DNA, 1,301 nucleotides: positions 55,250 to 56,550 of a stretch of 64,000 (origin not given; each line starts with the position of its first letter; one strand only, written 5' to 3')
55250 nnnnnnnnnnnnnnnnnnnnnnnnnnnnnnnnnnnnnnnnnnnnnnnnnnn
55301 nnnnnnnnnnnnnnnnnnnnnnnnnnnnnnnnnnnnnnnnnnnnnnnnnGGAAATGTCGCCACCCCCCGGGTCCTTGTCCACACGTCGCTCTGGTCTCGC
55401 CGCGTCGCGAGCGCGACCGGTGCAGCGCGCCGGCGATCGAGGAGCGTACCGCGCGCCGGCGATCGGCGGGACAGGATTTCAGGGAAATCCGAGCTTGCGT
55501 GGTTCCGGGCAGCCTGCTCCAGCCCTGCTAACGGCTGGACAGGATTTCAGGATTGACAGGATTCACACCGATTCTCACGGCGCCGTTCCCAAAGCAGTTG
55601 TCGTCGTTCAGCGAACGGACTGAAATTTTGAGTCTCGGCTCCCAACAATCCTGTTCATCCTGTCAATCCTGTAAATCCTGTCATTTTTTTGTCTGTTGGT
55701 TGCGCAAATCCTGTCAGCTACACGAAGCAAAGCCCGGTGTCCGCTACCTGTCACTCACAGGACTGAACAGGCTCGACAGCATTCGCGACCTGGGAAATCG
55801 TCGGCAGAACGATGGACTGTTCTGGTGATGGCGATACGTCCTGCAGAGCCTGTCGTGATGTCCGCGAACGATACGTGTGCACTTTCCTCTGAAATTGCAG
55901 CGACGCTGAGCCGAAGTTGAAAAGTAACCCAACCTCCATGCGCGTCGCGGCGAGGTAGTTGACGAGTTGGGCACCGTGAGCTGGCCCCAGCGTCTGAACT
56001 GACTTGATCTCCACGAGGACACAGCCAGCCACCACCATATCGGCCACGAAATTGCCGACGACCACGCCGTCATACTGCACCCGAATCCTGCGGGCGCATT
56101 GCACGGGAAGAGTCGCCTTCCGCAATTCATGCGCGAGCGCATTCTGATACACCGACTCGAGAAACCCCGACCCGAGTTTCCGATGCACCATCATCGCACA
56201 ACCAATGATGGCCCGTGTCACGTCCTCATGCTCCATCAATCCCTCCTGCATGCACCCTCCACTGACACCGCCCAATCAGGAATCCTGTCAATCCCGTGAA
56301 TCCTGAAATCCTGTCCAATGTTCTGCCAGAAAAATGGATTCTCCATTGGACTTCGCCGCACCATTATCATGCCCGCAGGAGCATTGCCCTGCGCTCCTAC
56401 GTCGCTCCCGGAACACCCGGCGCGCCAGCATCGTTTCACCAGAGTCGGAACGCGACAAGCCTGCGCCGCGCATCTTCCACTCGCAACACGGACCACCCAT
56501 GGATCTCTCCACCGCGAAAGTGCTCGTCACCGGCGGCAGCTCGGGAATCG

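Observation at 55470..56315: GxxExxY (PD-(D/E)XK) gene bracketed by arms of the repeat element: possible autonomous or cargo-carrying version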

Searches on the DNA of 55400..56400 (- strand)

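Call 66: search_dna_similar(query=L228:900-2500:+, collection=plasmids, mode=distant, max_rows=25)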
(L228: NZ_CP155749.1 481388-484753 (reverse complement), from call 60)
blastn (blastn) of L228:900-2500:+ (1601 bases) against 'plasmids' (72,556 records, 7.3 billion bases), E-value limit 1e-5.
Records with a match: 336; places in all: 363; records where one place covers at least 80% of the query: 1.
Best place of each record, by identity: >=99% 1; 80-90% 6; 60-80% 329.
By first word of the organism name: Ralstonia 108; Sinorhizobium 66; Streptomyces 30; Azospirillum 16; Escherichia 11; Rhodococcus 9; Cupriavidus 8; Burkholderia 8; Paracoccus 7; Rhizobium 6; and 34 more.
By predicted mobility (MOB-suite, as given by PLSDB): non-mobilizable 138; mobilizable 116; conjugative 82.
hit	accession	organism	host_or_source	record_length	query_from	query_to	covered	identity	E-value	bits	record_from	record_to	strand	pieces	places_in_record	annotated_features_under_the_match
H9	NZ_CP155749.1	Sphingomonas parapaucimobilis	Chinese cabbage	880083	1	1601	100%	100.0%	0e+0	2888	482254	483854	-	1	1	fabG: 3-oxoacyl-[acyl-carrier-protein] reductase | fabD: ACP S-malonyltransferase | GxxExxY protein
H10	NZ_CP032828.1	Sphingomonas paeninsulae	whole organism,soil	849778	184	1597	59%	74.2%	3e-104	575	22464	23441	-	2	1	fabD: ACP S-malonyltransferase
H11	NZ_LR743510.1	Methylobacterium bullatum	-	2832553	88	1597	56%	71.7%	5e-89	462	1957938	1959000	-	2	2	none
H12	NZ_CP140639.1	Rhizobium indigoferae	Indigofera amblyantha,Pure culture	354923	99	1577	47%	72.0%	4e-59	386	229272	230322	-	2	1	fabG: 3-oxoacyl-[acyl-carrier-protein] reductase | fabD: ACP S-malonyltransferase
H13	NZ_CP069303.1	Shinella sp. PSBB067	monoisolate,Minnesota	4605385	99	1577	43%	72.5%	1e-64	372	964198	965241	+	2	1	none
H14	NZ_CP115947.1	Ralstonia solanacearum MolK2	Musa sp.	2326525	116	1577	43%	69.0%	1e-34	241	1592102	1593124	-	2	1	record has no annotation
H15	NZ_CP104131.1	Sinorhizobium sp. K101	Phaseolus vulgaris,cell ...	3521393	99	1594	40%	71.5%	2e-44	293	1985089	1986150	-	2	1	none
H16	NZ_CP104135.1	Sinorhizobium sp. C101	Phaseolus vulgaris,cell ...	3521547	99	1594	40%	71.5%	2e-44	293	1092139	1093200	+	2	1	none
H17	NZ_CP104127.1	Sinorhizobium sp. M103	Phaseolus vulgaris,cell ...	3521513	99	1594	40%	71.5%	2e-44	293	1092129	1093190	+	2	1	none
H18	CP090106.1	Sinorhizobium meliloti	Medicago,Cell culture,Plant nodule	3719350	99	1577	39%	72.0%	9e-48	308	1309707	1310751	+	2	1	fabG: 3-oxoacyl-[acyl-carrier-protein] reductase | fabD: ACP S-malonyltransferase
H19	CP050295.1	Mesorhizobium loti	Oxytropis kamtschatica,cell ...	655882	1021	1596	36%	69.2%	2e-55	225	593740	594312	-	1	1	fabG: 3-oxoacyl-[acyl-carrier-protein] reductase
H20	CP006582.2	Mesorhizobium huakuii 7653R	Rice field soil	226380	1012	1596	37%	68.1%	3e-48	201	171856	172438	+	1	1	fabG: 3-oxoacyl-[acyl-carrier-protein] reductase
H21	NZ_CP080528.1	Mesorhizobium sp. AR07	Oxytropis sp.,Cell culture,root nodule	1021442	1021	1596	36%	69.1%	3e-54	221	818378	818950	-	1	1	record has no annotation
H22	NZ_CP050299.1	Mesorhizobium huakuii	Oxytropis kamtschatica,cell ...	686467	1021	1594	36%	69.3%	6e-56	226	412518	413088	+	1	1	fabG: 3-oxoacyl-[acyl-carrier-protein] reductase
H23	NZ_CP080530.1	Mesorhizobium sp. AR02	Oxytropis sp.,Cell culture,root nodule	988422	1021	1594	36%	68.7%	1e-51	212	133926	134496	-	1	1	fabG: 3-oxoacyl-[acyl-carrier-protein] reductase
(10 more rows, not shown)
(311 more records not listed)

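Call 68: get_annotated_region(hit=H10, flank=300)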
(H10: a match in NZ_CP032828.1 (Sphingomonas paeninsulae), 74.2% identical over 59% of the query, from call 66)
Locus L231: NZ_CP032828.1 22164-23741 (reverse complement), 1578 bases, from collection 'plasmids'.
description: Sphingomonas paeninsulae strain YZ-8 plasmid unnamed1, complete sequence
organism: Sphingomonas paeninsulae (NCBI taxid 2319844)
taxonomy: Bacteria; Pseudomonadota; Alphaproteobacteria; Sphingomonadales; Sphingomonadaceae; Sphingomonas; Sphingomonas paeninsulae
host: -; source: whole organism,soil; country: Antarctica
typing (MOB-suite, as given by PLSDB): non-mobilizable
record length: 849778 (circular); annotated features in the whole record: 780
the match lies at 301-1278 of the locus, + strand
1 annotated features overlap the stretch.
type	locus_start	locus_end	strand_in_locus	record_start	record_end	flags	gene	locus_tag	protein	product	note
CDS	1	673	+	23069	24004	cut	fabD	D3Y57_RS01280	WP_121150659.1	ACP S-malonyltransferase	GO:0006633 - fatty acid biosynthetic process [Evidence IEA]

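Call 101: search_rna_families(source=L238, threshold=evalue, max_evalue=0.001)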
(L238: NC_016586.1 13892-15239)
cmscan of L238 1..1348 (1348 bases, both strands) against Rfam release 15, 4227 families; matches with E-value up to 0.001: 1.
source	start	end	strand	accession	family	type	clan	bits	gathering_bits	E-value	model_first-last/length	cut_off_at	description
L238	1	1348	+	RF02541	LSU_rRNA_bacteria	Gene; rRNA;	CL00112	715.1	50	6.5e-234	768-1764/2925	5'&3'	Bacterial large subunit ribosomal RNA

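Call 111: search_rna_families(source=window, start=55400, end=56400, threshold=evalue, max_evalue=1)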
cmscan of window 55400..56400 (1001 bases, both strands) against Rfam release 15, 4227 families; matches with E-value up to 1: 0.
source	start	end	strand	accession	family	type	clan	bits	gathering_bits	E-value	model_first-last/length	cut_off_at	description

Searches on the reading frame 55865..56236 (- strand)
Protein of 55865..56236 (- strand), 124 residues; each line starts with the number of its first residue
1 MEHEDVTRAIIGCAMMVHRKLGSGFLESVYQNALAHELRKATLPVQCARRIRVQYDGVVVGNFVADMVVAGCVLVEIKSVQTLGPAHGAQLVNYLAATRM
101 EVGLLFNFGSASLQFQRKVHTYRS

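Call 56: search_dna_similar(query=window:55865-56236:-, collection=plasmids, mode=protein, max_rows=40)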
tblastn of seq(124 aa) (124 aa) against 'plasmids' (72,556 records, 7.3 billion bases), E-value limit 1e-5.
Records with a match: 8; places in all: 10; records where one place covers at least 80% of the query: 8.
Best place of each record, by identity: <60% 8.
By first word of the organism name: Fusobacteria 1; Persicobacter 1; Bernardetia 1; Gemmatirosa 1; Sphingomonas 1; Treponema 1; Bacteroides 1; Prevotella 1.
By predicted mobility (MOB-suite, as given by PLSDB): non-mobilizable 8.
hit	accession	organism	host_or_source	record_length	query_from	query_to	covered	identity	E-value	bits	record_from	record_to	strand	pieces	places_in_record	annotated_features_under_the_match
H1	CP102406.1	Fusobacteria bacterium ZRK30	pure culture,cold seep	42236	1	117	94%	46.2%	2e-25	105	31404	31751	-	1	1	GxxExxY protein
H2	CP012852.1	Persicobacter sp. JZB09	cell culture,soil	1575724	1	123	99%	43.9%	5e-22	97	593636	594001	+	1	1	none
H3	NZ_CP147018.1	Bernardetia sp. Wsw4-3y2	Red alga,Red algae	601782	1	114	92%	41.4%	2e-16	81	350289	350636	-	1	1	GxxExxY protein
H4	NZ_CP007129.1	Gemmatirosa kalamazoonensis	-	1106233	4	120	94%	40.2%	2e-11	66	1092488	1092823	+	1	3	record has no annotation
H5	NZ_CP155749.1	Sphingomonas parapaucimobilis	Chinese cabbage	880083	4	122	96%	39.3%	4e-16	80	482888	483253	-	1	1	GxxExxY protein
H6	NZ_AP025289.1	Treponema saccharophilum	-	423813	3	117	93%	39.7%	5e-19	88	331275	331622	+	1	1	GxxExxY protein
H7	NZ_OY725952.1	Bacteroides finegoldii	-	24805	5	114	89%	33.3%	3e-15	77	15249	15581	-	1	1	GxxExxY protein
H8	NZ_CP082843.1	Prevotella nigrescens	-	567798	10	113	84%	32.4%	2e-8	58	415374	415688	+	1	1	GxxExxY protein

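Call 57: get_annotated_region(hit=H4, flank=1500)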
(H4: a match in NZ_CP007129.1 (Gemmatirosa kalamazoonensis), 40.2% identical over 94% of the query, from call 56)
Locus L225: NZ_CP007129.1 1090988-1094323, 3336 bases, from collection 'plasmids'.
description: Gemmatirosa kalamazoonensis strain KBS708 plasmid 1, complete sequence
organism: Gemmatirosa kalamazoonensis (NCBI taxid 861299)
taxonomy: Bacteria; Gemmatimonadota; Gemmatimonadia; Gemmatimonadales; Gemmatimonadaceae; Gemmatirosa; Gemmatirosa kalamazoonensis
host: -; source: -; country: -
typing (MOB-suite, as given by PLSDB): non-mobilizable
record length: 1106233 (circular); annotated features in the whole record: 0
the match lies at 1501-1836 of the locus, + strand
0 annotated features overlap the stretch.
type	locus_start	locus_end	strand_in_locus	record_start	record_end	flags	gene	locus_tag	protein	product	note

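Call 58: get_annotated_region(hit=H2, flank=1500)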
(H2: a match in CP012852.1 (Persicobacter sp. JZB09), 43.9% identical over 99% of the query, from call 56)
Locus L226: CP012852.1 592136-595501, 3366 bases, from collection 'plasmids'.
description: Persicobacter sp. JZB09 plasmid JZB09-Plasmid1, complete sequence
organism: Persicobacter sp. JZB09 (NCBI taxid 1085624)
taxonomy: Bacteria; Bacteroidota; Cytophagia; Cytophagales; Persicobacteraceae; Persicobacter; Persicobacter sp. JZB09
host: -; source: cell culture,soil; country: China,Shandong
typing (MOB-suite, as given by PLSDB): non-mobilizable
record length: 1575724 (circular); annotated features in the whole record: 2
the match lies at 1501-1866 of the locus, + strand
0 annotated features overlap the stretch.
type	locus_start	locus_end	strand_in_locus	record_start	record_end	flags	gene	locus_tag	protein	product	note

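Call 59: get_annotated_region(hit=H3, flank=1500)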
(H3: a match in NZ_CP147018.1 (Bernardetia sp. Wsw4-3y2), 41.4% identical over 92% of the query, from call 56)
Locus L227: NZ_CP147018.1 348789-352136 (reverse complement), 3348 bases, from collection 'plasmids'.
description: Bernardetia sp. Wsw4-3y2 plasmid plasmd1, complete sequence
organism: Bernardetia sp. Wsw4-3y2 (NCBI taxid 3127471)
taxonomy: Bacteria; Bacteroidota; Cytophagia; Cytophagales; Bernardetiaceae; Bernardetia; Bernardetia sp. Wsw4-3y2
host: -; source: Red alga,Red algae; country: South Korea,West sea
typing (MOB-suite, as given by PLSDB): non-mobilizable
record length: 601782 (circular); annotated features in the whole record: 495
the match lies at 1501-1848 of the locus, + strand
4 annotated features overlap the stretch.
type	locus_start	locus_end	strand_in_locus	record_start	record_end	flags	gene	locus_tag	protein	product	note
CDS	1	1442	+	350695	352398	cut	ade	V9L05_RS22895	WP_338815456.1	adenine deaminase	GO:0006168 - adenine salvage [Evidence IEA]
CDS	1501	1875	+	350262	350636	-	-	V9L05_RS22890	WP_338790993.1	GxxExxY protein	-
CDS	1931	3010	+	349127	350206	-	-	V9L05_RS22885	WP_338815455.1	mannose-1-phosphate guanylyltransferase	-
CDS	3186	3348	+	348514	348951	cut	-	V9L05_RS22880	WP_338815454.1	hypothetical protein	-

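Call 60: get_annotated_region(hit=H5, flank=1500)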
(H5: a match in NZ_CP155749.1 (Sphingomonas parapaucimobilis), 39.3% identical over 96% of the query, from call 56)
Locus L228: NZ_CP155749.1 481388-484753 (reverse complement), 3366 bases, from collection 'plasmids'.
description: Sphingomonas parapaucimobilis strain YK209 plasmid unnamed1, complete sequence
organism: Sphingomonas parapaucimobilis (NCBI taxid 28213)
taxonomy: Bacteria; Pseudomonadota; Alphaproteobacteria; Sphingomonadales; Sphingomonadaceae; Sphingomonas; Sphingomonas parapaucimobilis
host: -; source: Chinese cabbage; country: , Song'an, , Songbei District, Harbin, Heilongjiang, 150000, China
typing (MOB-suite, as given by PLSDB): non-mobilizable
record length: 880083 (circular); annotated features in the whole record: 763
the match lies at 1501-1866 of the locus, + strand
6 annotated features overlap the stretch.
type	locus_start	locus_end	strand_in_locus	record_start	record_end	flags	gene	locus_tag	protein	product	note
CDS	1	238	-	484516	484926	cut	rpsF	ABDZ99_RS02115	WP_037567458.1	30S ribosomal protein S6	GO:0006412 - translation [Evidence IEA]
CDS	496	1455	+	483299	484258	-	fabD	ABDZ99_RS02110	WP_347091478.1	ACP S-malonyltransferase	GO:0006633 - fatty acid biosynthetic process [Evidence IEA]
CDS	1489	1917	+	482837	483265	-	-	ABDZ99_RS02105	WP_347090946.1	GxxExxY protein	-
CDS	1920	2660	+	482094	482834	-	fabG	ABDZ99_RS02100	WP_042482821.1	3-oxoacyl-[acyl-carrier-protein] reductase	GO:0006633 - fatty acid biosynthetic process [Evidence IEA]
CDS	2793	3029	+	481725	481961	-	-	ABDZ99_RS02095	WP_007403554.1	acyl carrier protein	GO:0006633 - fatty acid biosynthetic process [Evidence IEA]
CDS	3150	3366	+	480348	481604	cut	fabF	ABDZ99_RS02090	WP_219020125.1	beta-ketoacyl-ACP synthase II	GO:0006633 - fatty acid biosynthetic process [Evidence IEA]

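Call 61: get_annotated_region(hit=H6, flank=1500)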
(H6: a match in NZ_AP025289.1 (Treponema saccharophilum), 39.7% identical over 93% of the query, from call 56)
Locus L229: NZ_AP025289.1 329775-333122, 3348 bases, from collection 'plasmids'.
description: Treponema saccharophilum strain JCM 32279 plasmid pTS1, complete sequence
organism: Treponema saccharophilum (NCBI taxid 165)
taxonomy: Bacteria; Spirochaetota; Spirochaetia; Spirochaetales; Treponemataceae; Treponema; Treponema saccharophilum
host: -; source: -; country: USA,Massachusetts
typing (MOB-suite, as given by PLSDB): non-mobilizable
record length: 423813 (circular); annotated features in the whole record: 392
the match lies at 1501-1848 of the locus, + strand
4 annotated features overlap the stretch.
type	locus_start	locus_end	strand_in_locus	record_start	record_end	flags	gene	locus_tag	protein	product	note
CDS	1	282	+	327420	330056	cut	-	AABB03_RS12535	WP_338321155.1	SUMF1/EgtB/PvdO family nonheme iron enzyme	-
CDS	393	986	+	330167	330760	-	-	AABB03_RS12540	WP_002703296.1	hypothetical protein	-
CDS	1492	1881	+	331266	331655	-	-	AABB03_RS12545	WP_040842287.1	GxxExxY protein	-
CDS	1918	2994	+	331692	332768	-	-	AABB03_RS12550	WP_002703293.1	Fic family protein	-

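Call 62: get_annotated_region(hit=H1, flank=1500)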
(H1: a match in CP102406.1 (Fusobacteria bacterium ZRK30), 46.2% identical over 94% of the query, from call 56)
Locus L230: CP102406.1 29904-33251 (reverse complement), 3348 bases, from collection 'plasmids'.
description: Fusobacteria bacterium ZRK30 plasmid pZRK30-1, complete sequence
organism: Fusobacteria bacterium ZRK30 (NCBI taxid 2970471)
taxonomy: Bacteria; Fusobacteriota; ; ; ; ; Fusobacteria bacterium ZRK30
host: -; source: pure culture,cold seep; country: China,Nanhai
typing (MOB-suite, as given by PLSDB): non-mobilizable
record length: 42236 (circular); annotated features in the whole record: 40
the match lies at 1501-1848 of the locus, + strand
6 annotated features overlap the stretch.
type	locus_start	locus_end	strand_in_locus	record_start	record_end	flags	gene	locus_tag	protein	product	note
CDS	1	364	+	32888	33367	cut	-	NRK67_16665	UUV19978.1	hypothetical protein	-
CDS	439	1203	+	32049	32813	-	-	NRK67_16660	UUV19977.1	ATP-binding protein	-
CDS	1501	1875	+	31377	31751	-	-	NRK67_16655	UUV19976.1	GxxExxY protein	-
CDS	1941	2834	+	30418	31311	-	-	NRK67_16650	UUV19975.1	metal-dependent hydrolase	-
CDS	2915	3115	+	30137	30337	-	-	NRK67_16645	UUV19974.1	hypothetical protein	-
CDS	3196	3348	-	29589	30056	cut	-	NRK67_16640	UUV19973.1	hypothetical protein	-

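Call 78: get_annotated_region(hit=H8, flank=1500)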
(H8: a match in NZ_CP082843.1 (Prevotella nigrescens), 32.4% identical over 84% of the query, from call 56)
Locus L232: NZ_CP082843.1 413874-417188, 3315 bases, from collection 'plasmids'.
description: Prevotella nigrescens strain FDAARGOS_1486 plasmid unnamed, complete sequence
organism: Prevotella nigrescens (NCBI taxid 28133)
taxonomy: Bacteria; Bacteroidota; Bacteroidia; Bacteroidales; Prevotellaceae; Prevotella; Prevotella nigrescens
host: -; source: -; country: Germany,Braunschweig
typing (MOB-suite, as given by PLSDB): non-mobilizable; mating-pair formation MPF_T
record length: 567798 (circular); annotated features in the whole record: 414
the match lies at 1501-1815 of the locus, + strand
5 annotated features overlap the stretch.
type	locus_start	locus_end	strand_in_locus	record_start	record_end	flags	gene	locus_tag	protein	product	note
CDS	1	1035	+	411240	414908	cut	-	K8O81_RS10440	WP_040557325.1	hypothetical protein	-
CDS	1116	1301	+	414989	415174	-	-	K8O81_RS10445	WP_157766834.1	hypothetical protein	-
CDS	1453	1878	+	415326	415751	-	-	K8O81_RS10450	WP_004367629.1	GxxExxY protein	-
CDS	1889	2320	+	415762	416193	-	-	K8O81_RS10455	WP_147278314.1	hypothetical protein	-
CDS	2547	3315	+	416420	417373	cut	-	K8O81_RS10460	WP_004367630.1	DUF6261 family protein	-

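Call 79: get_annotated_region(hit=H7, flank=1500)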
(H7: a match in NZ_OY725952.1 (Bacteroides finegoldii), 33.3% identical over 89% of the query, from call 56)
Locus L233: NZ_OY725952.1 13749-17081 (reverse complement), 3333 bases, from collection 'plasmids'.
description: Bacteroides finegoldii strain Bacteroides finegoldii TSDC17.2-1.1 plasmid 50, complete sequence
organism: Bacteroides finegoldii (NCBI taxid 338188)
taxonomy: Bacteria; Bacteroidota; Bacteroidia; Bacteroidales; Bacteroidaceae; Bacteroides; Bacteroides finegoldii
host: -; source: -; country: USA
typing (MOB-suite, as given by PLSDB): non-mobilizable
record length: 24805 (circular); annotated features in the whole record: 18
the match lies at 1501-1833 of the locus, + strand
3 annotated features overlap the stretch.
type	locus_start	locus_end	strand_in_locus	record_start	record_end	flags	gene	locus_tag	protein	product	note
CDS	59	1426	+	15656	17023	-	radA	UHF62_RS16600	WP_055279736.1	DNA repair protein RadA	GO:0006281 - DNA repair [Evidence IEA]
CDS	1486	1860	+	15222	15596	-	-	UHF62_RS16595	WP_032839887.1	GxxExxY protein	-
CDS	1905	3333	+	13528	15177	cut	-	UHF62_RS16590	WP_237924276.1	FAD-dependent protein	-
